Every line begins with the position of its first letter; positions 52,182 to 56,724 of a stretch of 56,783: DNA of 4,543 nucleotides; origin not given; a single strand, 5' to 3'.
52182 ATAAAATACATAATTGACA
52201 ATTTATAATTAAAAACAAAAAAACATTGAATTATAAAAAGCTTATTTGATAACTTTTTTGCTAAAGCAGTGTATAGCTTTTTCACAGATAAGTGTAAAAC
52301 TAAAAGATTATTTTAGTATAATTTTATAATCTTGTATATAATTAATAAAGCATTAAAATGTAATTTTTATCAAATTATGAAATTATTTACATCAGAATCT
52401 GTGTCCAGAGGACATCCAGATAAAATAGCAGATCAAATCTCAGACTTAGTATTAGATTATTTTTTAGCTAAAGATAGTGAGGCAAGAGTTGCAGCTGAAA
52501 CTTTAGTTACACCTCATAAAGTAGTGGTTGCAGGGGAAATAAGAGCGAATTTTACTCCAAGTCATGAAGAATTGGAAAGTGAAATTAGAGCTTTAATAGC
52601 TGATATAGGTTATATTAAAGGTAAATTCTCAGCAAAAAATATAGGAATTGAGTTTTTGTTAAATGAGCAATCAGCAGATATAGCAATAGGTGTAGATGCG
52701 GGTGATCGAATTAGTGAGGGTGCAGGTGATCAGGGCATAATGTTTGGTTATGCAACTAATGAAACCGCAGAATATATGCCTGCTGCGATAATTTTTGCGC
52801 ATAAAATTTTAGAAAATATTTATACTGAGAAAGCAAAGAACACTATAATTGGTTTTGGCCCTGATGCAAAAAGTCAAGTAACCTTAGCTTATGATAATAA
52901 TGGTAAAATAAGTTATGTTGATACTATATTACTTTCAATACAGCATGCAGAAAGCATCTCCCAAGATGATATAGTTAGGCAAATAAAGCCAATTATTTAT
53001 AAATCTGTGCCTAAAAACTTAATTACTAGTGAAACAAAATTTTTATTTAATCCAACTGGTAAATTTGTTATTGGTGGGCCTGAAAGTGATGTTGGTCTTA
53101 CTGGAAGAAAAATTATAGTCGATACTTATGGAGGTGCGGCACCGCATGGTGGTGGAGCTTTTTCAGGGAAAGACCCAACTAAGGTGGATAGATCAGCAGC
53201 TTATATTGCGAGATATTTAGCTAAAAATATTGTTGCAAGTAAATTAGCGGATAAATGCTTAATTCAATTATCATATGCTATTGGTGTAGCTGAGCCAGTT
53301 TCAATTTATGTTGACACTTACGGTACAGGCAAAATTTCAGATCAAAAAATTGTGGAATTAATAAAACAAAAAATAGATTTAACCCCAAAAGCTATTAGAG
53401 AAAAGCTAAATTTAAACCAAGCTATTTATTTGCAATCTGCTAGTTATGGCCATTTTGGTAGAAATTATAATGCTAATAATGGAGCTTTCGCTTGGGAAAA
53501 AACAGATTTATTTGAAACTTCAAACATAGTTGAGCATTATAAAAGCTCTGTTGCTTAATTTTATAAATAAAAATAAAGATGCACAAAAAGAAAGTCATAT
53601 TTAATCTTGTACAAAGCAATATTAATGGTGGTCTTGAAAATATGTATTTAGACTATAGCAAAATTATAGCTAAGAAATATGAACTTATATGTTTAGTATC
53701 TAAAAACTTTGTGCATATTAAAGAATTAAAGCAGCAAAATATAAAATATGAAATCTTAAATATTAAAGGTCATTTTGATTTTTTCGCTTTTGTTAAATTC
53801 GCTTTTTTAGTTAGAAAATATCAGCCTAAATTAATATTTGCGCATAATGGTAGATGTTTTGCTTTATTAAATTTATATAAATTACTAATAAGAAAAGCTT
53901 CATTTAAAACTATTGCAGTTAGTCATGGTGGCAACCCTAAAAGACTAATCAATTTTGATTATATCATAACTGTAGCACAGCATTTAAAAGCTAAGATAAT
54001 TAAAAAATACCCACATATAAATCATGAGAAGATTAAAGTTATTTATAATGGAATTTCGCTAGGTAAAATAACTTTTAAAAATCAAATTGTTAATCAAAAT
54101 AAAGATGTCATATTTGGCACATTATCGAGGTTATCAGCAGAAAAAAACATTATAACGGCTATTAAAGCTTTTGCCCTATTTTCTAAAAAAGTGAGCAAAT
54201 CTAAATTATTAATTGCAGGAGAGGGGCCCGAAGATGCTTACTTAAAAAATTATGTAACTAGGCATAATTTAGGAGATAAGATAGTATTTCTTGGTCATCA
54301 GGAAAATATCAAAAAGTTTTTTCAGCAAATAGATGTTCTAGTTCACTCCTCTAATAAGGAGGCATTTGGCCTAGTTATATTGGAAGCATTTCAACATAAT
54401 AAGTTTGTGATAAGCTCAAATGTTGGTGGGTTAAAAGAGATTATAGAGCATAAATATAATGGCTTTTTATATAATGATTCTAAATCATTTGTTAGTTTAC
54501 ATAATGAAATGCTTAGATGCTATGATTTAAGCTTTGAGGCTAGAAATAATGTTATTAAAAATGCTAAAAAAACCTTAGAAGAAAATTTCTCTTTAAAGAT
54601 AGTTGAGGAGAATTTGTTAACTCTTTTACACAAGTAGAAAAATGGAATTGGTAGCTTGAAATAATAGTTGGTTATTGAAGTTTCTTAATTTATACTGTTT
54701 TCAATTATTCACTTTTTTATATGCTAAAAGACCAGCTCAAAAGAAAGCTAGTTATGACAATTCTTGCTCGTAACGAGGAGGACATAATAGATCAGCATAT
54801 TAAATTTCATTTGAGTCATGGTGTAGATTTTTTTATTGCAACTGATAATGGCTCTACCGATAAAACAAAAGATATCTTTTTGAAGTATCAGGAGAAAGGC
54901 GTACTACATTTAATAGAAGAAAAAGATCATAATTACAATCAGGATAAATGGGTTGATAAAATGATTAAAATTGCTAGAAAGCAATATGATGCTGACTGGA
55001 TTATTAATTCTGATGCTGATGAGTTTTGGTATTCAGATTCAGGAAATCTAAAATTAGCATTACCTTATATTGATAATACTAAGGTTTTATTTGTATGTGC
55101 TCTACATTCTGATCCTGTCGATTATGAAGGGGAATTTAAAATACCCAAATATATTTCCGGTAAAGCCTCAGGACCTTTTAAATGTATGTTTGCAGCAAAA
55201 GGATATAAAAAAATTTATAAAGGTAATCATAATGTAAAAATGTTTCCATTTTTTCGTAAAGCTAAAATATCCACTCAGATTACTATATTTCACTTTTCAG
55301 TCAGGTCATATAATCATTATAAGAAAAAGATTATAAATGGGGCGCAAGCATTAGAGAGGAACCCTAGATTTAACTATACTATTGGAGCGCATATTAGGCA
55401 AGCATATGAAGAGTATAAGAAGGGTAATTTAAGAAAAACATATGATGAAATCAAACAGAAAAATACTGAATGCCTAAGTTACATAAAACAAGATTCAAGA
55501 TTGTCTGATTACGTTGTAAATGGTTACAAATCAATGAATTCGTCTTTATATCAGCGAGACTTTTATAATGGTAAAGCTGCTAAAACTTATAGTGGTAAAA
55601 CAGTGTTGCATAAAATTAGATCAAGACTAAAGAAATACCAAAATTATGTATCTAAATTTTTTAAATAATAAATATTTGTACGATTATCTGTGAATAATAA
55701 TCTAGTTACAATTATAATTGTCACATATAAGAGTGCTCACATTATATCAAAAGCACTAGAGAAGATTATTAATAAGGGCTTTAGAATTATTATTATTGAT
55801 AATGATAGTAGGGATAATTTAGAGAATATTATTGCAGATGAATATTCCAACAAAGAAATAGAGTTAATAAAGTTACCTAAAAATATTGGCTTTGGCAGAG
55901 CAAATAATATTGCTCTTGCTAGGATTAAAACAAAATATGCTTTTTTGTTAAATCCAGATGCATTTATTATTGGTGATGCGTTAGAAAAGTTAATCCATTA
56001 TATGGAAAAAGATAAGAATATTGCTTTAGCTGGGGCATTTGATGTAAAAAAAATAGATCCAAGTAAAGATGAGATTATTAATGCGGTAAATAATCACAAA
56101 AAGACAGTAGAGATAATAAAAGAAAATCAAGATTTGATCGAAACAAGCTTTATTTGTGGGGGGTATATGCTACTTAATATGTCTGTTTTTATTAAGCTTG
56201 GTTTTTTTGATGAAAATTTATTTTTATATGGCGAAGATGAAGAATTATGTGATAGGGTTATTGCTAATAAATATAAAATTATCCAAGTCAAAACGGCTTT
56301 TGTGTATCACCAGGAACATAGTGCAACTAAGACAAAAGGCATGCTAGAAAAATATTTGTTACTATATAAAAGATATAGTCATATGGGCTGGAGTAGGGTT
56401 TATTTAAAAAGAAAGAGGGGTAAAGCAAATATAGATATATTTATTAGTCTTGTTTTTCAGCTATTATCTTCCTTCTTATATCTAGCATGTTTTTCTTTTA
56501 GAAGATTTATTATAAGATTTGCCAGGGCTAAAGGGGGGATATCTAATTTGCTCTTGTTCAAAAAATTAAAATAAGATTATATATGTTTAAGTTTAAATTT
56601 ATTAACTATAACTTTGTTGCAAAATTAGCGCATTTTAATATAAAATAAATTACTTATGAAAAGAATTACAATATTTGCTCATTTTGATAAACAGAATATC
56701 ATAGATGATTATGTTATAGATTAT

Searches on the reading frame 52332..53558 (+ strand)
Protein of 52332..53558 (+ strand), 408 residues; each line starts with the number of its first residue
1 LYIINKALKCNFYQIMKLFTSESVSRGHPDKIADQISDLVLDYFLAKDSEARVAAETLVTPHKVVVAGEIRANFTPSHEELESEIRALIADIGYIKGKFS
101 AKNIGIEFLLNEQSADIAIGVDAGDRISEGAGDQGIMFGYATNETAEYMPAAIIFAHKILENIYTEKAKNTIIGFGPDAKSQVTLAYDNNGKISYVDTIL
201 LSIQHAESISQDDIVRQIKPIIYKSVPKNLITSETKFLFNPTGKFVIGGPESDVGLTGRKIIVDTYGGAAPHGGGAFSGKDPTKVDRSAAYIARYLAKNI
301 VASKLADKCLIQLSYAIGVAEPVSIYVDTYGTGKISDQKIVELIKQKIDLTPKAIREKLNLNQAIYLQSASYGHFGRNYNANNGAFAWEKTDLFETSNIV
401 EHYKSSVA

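Call 29: search_protein_families(library=pfam, proteins=[window:52332-53558:+], max_evalue=0.01)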
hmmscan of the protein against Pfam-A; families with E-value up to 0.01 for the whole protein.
window:52332-53558:+ (408 aa): 3 families
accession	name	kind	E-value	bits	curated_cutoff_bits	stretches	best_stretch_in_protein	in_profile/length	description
PF02773.21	S-AdoMet_synt_C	-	1.5e-65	219.8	25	1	247-389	1-137/138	S-adenosylmethionine synthetase, C-terminal domain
PF02772.21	S-AdoMet_synt_M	-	3.3e-37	127.7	29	1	129-245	2-120/120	S-adenosylmethionine synthetase, central domain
PF00438.25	S-AdoMet_synt_N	-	4.2e-30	104.6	33.1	1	17-115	2-99/99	S-adenosylmethionine synthetase, N-terminal domain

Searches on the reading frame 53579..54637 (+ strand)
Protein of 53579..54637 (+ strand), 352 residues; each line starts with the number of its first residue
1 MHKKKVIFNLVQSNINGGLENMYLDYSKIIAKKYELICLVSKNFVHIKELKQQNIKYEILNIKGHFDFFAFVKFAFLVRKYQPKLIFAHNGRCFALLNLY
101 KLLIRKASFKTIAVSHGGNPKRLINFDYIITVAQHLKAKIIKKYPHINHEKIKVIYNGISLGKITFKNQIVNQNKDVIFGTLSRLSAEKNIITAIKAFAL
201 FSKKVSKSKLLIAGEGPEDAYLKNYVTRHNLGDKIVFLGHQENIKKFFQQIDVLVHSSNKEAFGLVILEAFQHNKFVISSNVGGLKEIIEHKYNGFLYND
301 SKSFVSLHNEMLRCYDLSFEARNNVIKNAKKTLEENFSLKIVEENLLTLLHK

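Call 29: search_protein_families(library=pfam, proteins=[window:53579-54637:+], max_evalue=0.01)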
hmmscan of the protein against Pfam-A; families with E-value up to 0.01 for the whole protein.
window:53579-54637:+ (352 aa): 4 families
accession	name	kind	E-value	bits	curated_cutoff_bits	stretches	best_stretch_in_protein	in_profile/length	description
PF00534.26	Glycos_transf_1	-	1.3e-36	126.1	26.4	1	166-331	5-171/172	Glycosyl transferases group 1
PF13692.12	Glyco_trans_1_4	-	1.9e-26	93.4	27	1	178-306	3-134/142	Glycosyl transferases group 1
PF13439.12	Glyco_transf_4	-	1.9e-08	35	28.5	1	62-161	52-168/170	Glycosyltransferase Family 4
PF20706.3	GT4-conflict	-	0.00046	19.7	26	1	188-296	211-327/385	Family 4 Glycosyltransferase in conflict systems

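Call 93: find_encoding_contigs(protein=window:53579-54637:+, flank=10000, max_places=3)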
Protein window:53579-54637:+ (352 aa): 4 contigs read that carry it; 3 places shown.
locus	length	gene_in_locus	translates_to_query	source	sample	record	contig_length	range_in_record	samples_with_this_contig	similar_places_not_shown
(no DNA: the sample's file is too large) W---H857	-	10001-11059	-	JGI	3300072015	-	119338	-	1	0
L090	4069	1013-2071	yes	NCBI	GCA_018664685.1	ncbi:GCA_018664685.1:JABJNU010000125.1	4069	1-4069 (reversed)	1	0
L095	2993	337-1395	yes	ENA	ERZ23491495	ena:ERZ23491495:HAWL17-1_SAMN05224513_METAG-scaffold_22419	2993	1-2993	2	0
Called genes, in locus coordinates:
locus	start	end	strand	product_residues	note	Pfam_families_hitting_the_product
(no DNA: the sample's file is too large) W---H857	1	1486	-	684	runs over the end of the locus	-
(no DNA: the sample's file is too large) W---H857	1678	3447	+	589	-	PF00664:ABC_membrane, PF00005:ABC_tran, PF02463:SMC_N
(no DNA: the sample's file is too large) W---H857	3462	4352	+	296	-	PF00483:NTP_transferase, PF12804:NTP_transf_3 (weak)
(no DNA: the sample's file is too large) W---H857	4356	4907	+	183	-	PF00908:dTDP_sugar_isom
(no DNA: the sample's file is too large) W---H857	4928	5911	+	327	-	PF00106:adh_short (faint), PF01073:3Beta_HSD, PF01370:Epimerase, PF02719:Polysacc_synt_2, PF04321:RmlD_sub_bind, PF07993:NAD_binding_4, PF16363:GDP_Man_Dehyd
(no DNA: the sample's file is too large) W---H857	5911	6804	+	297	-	PF00535:Glycos_transf_2, PF10111:Glyco_tranf_2_2 (weak), PF13641:Glyco_tranf_2_3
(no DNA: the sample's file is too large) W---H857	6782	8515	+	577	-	PF01370:Epimerase, PF04321:RmlD_sub_bind, PF16363:GDP_Man_Dehyd, PF13641:Glyco_tranf_2_3 (weak), PF00535:Glycos_transf_2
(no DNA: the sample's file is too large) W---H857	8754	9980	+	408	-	PF00438:S-AdoMet_synt_N, PF02772:S-AdoMet_synt_M, PF02773:S-AdoMet_synt_C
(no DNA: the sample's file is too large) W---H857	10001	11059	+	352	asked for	PF13439:Glyco_transf_4 (weak), PF00534:Glycos_transf_1, PF13692:Glyco_trans_1_4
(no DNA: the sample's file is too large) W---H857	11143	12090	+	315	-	PF00535:Glycos_transf_2 (weak), PF01697:Glyco_transf_92 (weak)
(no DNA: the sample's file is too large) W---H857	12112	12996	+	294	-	PF00535:Glycos_transf_2, PF10111:Glyco_tranf_2_2, PF13641:Glyco_tranf_2_3, PF02709:Glyco_transf_7C (faint)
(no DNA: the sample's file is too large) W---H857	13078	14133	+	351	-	PF05045:RgpF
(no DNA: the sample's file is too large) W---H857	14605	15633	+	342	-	-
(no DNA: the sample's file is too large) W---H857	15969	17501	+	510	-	PF01501:Glyco_transf_8 (weak)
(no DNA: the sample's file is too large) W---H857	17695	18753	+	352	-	PF05045:RgpF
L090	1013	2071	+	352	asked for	PF13439:Glyco_transf_4 (weak), PF00534:Glycos_transf_1, PF13692:Glyco_trans_1_4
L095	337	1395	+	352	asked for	PF13439:Glyco_transf_4 (weak), PF00534:Glycos_transf_1, PF13692:Glyco_trans_1_4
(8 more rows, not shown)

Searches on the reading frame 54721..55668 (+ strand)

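Call 29: search_protein_families(library=pfam, proteins=[window:54721-55668:+], max_evalue=0.01)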
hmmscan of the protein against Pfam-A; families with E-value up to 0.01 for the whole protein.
window:54721-55668:+ (315 aa): 3 families
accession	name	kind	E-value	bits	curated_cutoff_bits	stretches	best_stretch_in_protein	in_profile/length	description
PF13704.12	Glyco_tranf_2_4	-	5.4e-13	49.7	27.5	1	17-107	1-88/98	Glycosyl transferase family 2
PF00535.33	Glycos_transf_2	-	1.1e-06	29.1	23.3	1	15-128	5-115/168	Glycosyl transferase family 2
PF01697.33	Glyco_transf_92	-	9.9e-06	25.8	23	1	18-178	13-195/249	Glycosyltransferase family 92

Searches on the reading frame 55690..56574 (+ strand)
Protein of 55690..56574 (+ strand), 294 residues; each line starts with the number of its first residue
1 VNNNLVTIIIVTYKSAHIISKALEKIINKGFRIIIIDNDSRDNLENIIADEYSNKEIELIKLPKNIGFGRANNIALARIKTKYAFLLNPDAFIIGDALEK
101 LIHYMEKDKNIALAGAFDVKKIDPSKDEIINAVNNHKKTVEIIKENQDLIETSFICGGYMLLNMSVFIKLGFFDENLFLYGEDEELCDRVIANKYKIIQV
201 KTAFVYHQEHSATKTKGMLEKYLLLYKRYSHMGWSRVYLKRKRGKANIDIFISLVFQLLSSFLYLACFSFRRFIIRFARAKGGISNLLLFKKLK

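Call 29: search_protein_families(library=pfam, proteins=[window:55690-56574:+], max_evalue=0.01)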
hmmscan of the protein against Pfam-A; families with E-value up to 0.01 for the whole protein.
window:55690-56574:+ (294 aa): 5 families
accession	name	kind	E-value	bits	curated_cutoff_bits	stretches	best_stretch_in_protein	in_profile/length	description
PF00535.33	Glycos_transf_2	-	1.8e-22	80.5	23.3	1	7-170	1-167/168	Glycosyl transferase family 2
PF13641.12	Glyco_tranf_2_3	-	8.7e-11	42.7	27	1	6-212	3-216/230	Glycosyltransferase like family 2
PF10111.15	Glyco_tranf_2_2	-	1.5e-07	31.6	27.3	1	15-211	11-220/276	Glycosyltransferase like family 2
PF02709.20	Glyco_transf_7C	-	1.2e-05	25.2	23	1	154-210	18-77/78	N-terminal domain of galactosyltransferase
PF13712.12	Glyco_tranf_2_5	-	0.00039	20.6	27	1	55-212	28-194/210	Glycosyltransferase like family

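Call 57: find_encoding_contigs(protein=window:55690-56574:+, flank=10000, max_places=3)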
Protein window:55690-56574:+ (294 aa): 1 contig read that carries it; 1 place shown.
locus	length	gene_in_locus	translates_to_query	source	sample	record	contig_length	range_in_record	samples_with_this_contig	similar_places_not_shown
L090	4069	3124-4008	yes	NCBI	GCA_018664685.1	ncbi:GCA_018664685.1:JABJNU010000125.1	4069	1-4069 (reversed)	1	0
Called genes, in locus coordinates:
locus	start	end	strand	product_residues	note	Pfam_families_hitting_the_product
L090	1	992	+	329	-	PF02772:S-AdoMet_synt_M, PF02773:S-AdoMet_synt_C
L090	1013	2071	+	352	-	PF13439:Glyco_transf_4 (weak), PF00534:Glycos_transf_1, PF13692:Glyco_trans_1_4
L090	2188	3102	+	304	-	PF00535:Glycos_transf_2 (weak), PF01697:Glyco_transf_92 (weak)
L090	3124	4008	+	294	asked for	PF00535:Glycos_transf_2, PF10111:Glyco_tranf_2_2, PF13641:Glyco_tranf_2_3, PF02709:Glyco_transf_7C (faint)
